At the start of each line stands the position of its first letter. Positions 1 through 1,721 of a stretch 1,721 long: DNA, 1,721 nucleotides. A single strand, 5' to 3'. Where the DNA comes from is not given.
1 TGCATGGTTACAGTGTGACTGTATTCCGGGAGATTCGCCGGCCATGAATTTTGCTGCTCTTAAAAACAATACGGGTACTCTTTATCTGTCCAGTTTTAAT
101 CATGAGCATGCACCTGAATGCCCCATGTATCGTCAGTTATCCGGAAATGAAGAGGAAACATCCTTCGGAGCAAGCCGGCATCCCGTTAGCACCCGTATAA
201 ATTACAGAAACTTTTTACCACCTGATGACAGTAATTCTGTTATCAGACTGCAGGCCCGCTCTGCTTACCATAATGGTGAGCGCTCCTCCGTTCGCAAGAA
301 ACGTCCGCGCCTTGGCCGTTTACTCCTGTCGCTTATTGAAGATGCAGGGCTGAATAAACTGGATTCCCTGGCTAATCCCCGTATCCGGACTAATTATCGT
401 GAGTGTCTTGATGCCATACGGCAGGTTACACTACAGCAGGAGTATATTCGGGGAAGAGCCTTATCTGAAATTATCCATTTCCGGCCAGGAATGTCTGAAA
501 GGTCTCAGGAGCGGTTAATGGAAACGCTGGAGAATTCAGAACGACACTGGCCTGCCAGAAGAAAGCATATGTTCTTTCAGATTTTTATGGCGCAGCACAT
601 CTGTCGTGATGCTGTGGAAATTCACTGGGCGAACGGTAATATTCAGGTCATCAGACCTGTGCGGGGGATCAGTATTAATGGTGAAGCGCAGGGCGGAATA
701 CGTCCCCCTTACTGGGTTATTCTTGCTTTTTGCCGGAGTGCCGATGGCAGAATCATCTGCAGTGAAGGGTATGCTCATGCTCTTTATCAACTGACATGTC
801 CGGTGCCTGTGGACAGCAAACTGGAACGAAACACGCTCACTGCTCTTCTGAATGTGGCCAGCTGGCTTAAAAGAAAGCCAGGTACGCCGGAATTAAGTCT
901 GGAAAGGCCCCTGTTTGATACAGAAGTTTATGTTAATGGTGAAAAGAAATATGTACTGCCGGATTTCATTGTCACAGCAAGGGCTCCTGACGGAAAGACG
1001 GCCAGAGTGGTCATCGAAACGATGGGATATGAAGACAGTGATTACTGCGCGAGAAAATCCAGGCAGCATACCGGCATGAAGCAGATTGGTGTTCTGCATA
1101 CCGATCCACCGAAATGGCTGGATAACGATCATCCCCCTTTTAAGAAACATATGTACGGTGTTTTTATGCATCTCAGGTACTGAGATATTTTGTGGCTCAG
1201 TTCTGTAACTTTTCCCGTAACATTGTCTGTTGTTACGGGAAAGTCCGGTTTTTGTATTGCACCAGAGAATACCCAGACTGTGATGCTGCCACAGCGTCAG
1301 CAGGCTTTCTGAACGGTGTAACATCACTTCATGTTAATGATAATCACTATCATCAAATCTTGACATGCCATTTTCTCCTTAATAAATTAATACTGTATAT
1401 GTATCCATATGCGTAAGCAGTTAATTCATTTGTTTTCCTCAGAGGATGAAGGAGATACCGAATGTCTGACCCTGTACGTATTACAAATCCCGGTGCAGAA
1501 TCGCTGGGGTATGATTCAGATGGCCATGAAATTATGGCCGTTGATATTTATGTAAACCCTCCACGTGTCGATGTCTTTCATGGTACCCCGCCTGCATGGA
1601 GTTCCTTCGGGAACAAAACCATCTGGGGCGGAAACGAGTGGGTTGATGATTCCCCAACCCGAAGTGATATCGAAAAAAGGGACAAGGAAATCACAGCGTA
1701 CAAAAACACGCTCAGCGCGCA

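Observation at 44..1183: Uncharacterized 379-aa protein encoded directly upstream of, and co-oriented with, an SOS/iron-regulated colicin gene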

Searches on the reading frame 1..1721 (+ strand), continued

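Call 75: get_annotated_region(hit=H69, flank=7000)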
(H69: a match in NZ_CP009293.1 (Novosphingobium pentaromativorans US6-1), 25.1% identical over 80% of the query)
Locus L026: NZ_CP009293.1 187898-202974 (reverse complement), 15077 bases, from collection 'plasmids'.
description: Novosphingobium pentaromativorans US6-1 plasmid pLA4, complete sequence
organism: Novosphingobium pentaromativorans US6-1 (NCBI taxid 1088721)
taxonomy: Bacteria; Pseudomonadota; Alphaproteobacteria; Sphingomonadales; Sphingomonadaceae; Novosphingobium; Novosphingobium pentaromativorans; Novosphingobium pentaromativorans US6-1
host: -; source: mud sediment; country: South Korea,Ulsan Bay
typing (MOB-suite, as given by PLSDB): conjugative; replicon rep_cluster_543; relaxase MOBF; mating-pair formation MPF_F
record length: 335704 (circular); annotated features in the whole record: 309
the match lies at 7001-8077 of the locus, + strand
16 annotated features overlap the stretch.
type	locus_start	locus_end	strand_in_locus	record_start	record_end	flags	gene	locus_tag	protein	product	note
CDS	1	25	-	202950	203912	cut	traV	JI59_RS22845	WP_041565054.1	type IV conjugative transfer system lipoprotein TraV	-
CDS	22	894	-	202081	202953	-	-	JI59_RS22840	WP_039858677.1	DsbC family protein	-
CDS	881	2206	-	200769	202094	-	-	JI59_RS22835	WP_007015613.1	TraB/VirB10 family protein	-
CDS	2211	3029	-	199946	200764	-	-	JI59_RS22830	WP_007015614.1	type-F conjugative transfer system secretin TraK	-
CDS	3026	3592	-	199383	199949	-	-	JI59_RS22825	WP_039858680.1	type IV conjugative transfer system protein TraE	-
CDS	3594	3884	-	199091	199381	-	traL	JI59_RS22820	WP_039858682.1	type IV conjugative transfer system protein TraL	-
CDS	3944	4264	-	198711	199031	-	-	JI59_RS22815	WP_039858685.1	TrbC/VirB2 family protein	-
CDS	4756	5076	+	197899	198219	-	-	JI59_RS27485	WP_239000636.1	hypothetical protein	-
CDS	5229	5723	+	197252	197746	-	-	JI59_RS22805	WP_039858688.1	helix-turn-helix transcriptional regulator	-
CDS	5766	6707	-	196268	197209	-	-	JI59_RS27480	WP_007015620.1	lytic transglycosylase domain-containing protein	-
CDS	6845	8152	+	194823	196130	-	-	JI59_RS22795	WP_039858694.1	hypothetical protein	-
CDS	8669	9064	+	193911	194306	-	-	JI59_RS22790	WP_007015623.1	TetR-like C-terminal domain-containing protein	-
CDS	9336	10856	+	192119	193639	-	-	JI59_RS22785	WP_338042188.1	efflux transporter outer membrane subunit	GO:0006810 - transport [Evidence IEA]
CDS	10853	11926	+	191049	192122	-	-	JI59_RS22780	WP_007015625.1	HlyD family efflux transporter periplasmic adaptor subunit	-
CDS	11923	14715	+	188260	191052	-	rbbA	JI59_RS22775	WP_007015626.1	ribosome-associated ATPase/putative transporter RbbA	GO:0055085 - transmembrane transport [Evidence IEA]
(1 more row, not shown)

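Call 84: search_solved_structures(query=A2, max_evalue=10, show_alignments=3)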
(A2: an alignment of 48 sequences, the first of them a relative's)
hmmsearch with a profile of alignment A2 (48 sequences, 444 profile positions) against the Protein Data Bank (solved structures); distinct sequences matched with E-value up to 10: 8.
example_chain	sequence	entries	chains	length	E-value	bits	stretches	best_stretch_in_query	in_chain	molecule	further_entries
6p66_B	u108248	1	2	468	0.0056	18.7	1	362-404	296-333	DNA endonuclease Bax1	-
3jzy_A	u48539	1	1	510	0.3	13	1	117-178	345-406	Intersectin 2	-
8gy8_A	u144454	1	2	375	1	11.3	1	365-404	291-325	Putative translation initiation factor (IF-2 homolog)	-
6p4f_B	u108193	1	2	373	1.1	11.1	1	364-403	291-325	Endonuclease Bax1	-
6p4w_B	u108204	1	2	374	1.1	11.1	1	364-403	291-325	Endonuclease Bax1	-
3vm8_A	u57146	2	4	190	1.5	10.7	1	229-277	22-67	Probable DNA dC->dU-editing enzyme APOBEC-3C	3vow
1zbd_B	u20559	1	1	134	1.5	10.7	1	12-52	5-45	RABPHILIN-3A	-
6p4o_B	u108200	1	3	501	1.6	10.6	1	364-403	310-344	Endonuclease Bax1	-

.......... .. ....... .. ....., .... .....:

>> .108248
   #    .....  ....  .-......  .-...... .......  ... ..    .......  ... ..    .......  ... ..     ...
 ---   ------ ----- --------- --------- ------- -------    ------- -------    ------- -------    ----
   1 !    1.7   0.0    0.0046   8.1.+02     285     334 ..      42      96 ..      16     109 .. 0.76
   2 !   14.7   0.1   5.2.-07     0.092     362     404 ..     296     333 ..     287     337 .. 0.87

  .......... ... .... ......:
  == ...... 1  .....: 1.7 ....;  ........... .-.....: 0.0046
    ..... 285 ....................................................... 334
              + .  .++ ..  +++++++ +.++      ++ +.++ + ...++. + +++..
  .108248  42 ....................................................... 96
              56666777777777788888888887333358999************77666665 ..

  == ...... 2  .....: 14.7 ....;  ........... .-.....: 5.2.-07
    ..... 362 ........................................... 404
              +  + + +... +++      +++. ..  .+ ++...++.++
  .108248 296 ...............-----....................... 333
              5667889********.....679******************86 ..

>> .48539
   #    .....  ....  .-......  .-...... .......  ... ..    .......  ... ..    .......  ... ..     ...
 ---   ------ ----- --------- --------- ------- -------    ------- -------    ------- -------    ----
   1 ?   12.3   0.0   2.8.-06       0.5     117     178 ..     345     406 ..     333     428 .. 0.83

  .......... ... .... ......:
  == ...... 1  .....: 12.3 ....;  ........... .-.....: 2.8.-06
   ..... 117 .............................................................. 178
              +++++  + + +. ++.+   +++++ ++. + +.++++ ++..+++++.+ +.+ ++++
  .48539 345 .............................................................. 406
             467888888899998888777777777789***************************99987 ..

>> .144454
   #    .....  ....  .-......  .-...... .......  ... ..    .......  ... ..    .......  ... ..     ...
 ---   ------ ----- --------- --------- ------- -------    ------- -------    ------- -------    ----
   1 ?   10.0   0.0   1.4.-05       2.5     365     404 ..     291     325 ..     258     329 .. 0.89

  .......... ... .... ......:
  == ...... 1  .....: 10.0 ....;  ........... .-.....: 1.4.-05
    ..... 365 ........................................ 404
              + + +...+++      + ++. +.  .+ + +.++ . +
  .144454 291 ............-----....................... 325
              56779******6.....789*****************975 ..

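Call 85: search_protein_families(proteins=[P0138, P0155, P0200, P0166, P0144, P0212, P0107, P0112, P0121, P0128], library=padloc, max_evalue=0.1)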
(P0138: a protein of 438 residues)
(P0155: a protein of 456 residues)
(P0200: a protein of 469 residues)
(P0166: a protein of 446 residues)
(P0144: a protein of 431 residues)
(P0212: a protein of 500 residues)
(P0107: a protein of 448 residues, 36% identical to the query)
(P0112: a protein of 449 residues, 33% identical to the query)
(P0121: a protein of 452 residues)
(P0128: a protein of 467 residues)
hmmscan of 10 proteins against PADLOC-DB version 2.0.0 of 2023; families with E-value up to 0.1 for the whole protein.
P0138 (438 aa): 0 families

P0155 (456 aa): 0 families

P0200 (469 aa): 0 families

P0166 (446 aa): 0 families

P0144 (431 aa): 0 families

P0212 (500 aa): 0 families

P0107 (448 aa): 0 families

P0112 (449 aa): 0 families

P0121 (452 aa): 0 families

P0128 (467 aa): 0 families

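Call 97: search_protein_families(proteins=[L001:4649-5992:+, P0155, P0138, P0200, P0107], library=ncbifam, max_evalue=0.01)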
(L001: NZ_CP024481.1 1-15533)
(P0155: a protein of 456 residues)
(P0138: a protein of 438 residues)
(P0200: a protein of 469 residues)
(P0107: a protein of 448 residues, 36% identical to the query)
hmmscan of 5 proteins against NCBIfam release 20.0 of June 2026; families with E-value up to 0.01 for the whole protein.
L001:4649-5992:+ (448 aa): 0 families

P0155 (456 aa): 1 family
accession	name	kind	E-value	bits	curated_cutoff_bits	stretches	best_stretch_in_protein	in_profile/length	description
NF046055.1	restr_BPTD_3080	equivalog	0.0091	13.9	800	0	368-408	894-934/970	BPTD_3080 family restriction endonuclease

P0138 (438 aa): 0 families

P0200 (469 aa): 0 families

P0107 (448 aa): 0 families

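Call 103: find_related_loci(query=A1, collection=genome_contigs, flank=10000)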
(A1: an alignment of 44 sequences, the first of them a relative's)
Query A1 (448 aa) in genome_contigs; peptide patterns used: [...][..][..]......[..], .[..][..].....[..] (x = any residue, [..] = any of these).
31 stretches matched a pattern; 23 encode a relative of the query (tblastn E <= 1e-3); 22 distinct loci.
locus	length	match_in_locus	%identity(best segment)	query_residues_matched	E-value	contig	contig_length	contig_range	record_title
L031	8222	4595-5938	100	1-448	0e+0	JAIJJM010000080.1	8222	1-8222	MAG: Collinsella sp. isolate Map_57_008 contig_100_1431, whole genome shotgun sequence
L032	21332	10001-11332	55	1-446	2e-158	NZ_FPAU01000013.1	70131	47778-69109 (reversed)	Kosakonia arachidis strain Ah-143, whole genome shotgun sequence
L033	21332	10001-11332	55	1-446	1e-157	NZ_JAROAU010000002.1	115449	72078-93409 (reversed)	Kosakonia cowanii strain 282A-S69 282A_S69_2, whole genome shotgun sequence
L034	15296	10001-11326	52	1-446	1e-137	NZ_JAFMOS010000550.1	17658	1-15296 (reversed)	Rahnella perminowiae strain SL6 NODE_97_length_17658_cov_26.042724, whole genome shotgun sequence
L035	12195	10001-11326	49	1-446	4e-137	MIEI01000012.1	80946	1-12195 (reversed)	Pantoea brenneri strain LMG 5343 LMG_5343_Contig0012_, whole genome shotgun sequence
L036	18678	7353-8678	50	1-446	5e-136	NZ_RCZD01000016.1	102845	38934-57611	Ewingella americana strain E4 scaffold16.1, whole genome shotgun sequence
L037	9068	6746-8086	48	1-447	2e-125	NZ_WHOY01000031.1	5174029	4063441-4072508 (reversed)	Pantoea sp. BAV 3049 NODE_125_length_5173969_cov_38.362724, whole genome shotgun sequence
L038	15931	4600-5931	51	1-446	7e-138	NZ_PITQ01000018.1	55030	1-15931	Rahnella sp. AA NODE_18_length_55030_cov_25.6463, whole genome shotgun sequence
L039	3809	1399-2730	41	4-446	3e-111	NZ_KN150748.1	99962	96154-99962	Yersinia ruckeri ATCC 29473 scaffold2, whole genome shotgun sequence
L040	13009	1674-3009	58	1-447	2e-130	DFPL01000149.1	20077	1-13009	MAG TPA_asm: Enterobacteriaceae bacterium UBA3516 UBA3516_contig_380, whole genome shotgun sequence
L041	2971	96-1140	48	97-447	4e-74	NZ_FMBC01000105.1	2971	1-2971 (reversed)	Kosakonia oryziphila strain REICA_142, whole genome shotgun sequence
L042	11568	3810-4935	46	55-427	2e-44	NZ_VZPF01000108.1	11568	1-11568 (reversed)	Pantoea stewartii subsp. stewartii strain CCUG 26359 contig_0000108, whole genome shotgun sequence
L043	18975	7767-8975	27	10-415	9e-24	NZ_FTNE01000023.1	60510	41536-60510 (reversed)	Acidiphilium rubrum strain ATCC 35905, whole genome shotgun sequence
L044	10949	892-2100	27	10-415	8e-23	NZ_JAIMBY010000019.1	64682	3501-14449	Acidiphilium sp. PA Aru_19, whole genome shotgun sequence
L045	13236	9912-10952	26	57-414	5e-21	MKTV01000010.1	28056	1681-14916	MAG: Rhodospirillales bacterium 69-11 SCNpilot_cont_750_bf_scaffold_1213, whole genome shotgun sequence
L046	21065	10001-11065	29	57-415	8e-21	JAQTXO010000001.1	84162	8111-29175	MAG: Acidiphilium sp. isolate STC_15 NODE_619_length_84162_cov_9.456024_Sandtown_C, whole genome shotgun sequence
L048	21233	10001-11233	27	10-415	3e-19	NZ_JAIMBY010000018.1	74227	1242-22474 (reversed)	Acidiphilium sp. PA Aru_18, whole genome shotgun sequence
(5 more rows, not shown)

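Call 105: search_protein_families(proteins=[L043:6524-7726:+, L043:9248-10588:+, L046:12871-13488:+, L048:13820-14332:+, L015:14087-14902:+, L042:6484-7839:-, L033:18296-18805:-, L040:11713-12012:+], library=ncbifam, max_evalue=0.001)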
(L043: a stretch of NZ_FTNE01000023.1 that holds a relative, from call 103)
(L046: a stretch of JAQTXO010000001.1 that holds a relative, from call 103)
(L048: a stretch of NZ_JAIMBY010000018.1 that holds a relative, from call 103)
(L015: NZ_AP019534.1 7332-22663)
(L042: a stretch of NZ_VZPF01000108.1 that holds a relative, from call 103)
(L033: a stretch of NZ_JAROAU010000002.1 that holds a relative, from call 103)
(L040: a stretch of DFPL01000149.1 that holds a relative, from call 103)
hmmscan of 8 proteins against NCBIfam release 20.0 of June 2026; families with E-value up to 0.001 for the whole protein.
L043:6524-7726:+ (401 aa): 1 family
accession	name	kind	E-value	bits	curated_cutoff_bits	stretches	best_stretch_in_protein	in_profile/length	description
TIGR02291.1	rimK_rel_E_lig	hypoth_equivalog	8.3e-13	48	314.2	1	120-382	34-283/317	alpha-L-glutamate ligase-like protein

L043:9248-10588:+ (447 aa): 1 family
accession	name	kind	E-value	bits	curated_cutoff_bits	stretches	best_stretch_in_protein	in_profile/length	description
NF008657.0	PRK11657.1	equivalog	1.9e-18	66.6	124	2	311-434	113-240/251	thiol:disulfide interchange protein DsbG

L046:12871-13488:+ (206 aa): 0 families

L048:13820-14332:+ (171 aa): 0 families

L015:14087-14902:+ (272 aa): 4 families
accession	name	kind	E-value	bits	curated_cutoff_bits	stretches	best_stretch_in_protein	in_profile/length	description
NF010253.0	PRK13699.1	subfamily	6.7e-130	431.5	244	1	43-267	1-224/226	DNA methyltransferase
NF008572.0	PRK11524.1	equivalog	3e-23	82.4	292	2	184-251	193-260/294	adenine-specific DNA-methyltransferase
NF050803.1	DnaMtaseCcrMCaul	equivalog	2.2e-22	79.5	830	2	181-255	181-255/350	adenine-specific DNA-methyltransferase CcrM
TIGR01177.1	TIGR01177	hypoth_equivalog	0.00057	19.3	316.55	0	60-135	246-313/330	TIGR01177 family methyltransferase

L042:6484-7839:- (452 aa): 10 families
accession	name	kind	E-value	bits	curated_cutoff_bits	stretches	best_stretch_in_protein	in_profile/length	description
NF002955.0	PRK03609.1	subfamily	6.1e-238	789.7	431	1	30-450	1-422/422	translesion error-prone DNA polymerase V subunit UmuC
NF002848.0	PRK03103.1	subfamily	1.5e-45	155.4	381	1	32-408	7-376/410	DNA polymerase IV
NF003015.0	PRK03858.1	subfamily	6.1e-39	134.2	367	1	34-389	12-353/399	DNA polymerase IV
NF002882.0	PRK03348.1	equivalog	3.6e-38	131.5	389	1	34-394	10-357/461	DNA polymerase IV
NF002492.0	PRK01810.1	equivalog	2.2e-36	125.5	399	1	34-392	15-364/412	DNA polymerase IV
NF002883.0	PRK03352.1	equivalog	3.7e-36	125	330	1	34-363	10-327/347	DNA polymerase IV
NF002751.0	PRK02794.1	equivalog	7.7e-35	120.6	371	1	28-401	37-397/425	DNA polymerase IV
NF010731.0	PRK14133.1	equivalog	7.4e-31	107.6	362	1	34-391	8-348/352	DNA polymerase IV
NF002677.0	PRK02406.1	equivalog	6.8e-30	104.4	256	1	35-329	12-302/357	DNA polymerase IV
NF002292.0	PRK01216.1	equivalog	6.5e-24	84.6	339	1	32-236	4-206/351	DNA polymerase IV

L033:18296-18805:- (170 aa): 3 families
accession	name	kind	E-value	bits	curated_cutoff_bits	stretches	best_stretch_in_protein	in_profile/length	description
NF007621.2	PRK10276.1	subfamily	8.1e-44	148.3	110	1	49-160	2-115/115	translesion error-prone DNA polymerase V autoproteolytic subunit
NF051876.1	transXXX_HumD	equivalog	1.1e-29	103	120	1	50-163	2-119/129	HumD family translesion DNA polymerase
TIGR00498.1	lexA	equivalog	6.8e-19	68.3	110.95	1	46-160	85-200/203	transcriptional repressor LexA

L040:11713-12012:+ (100 aa): 0 families
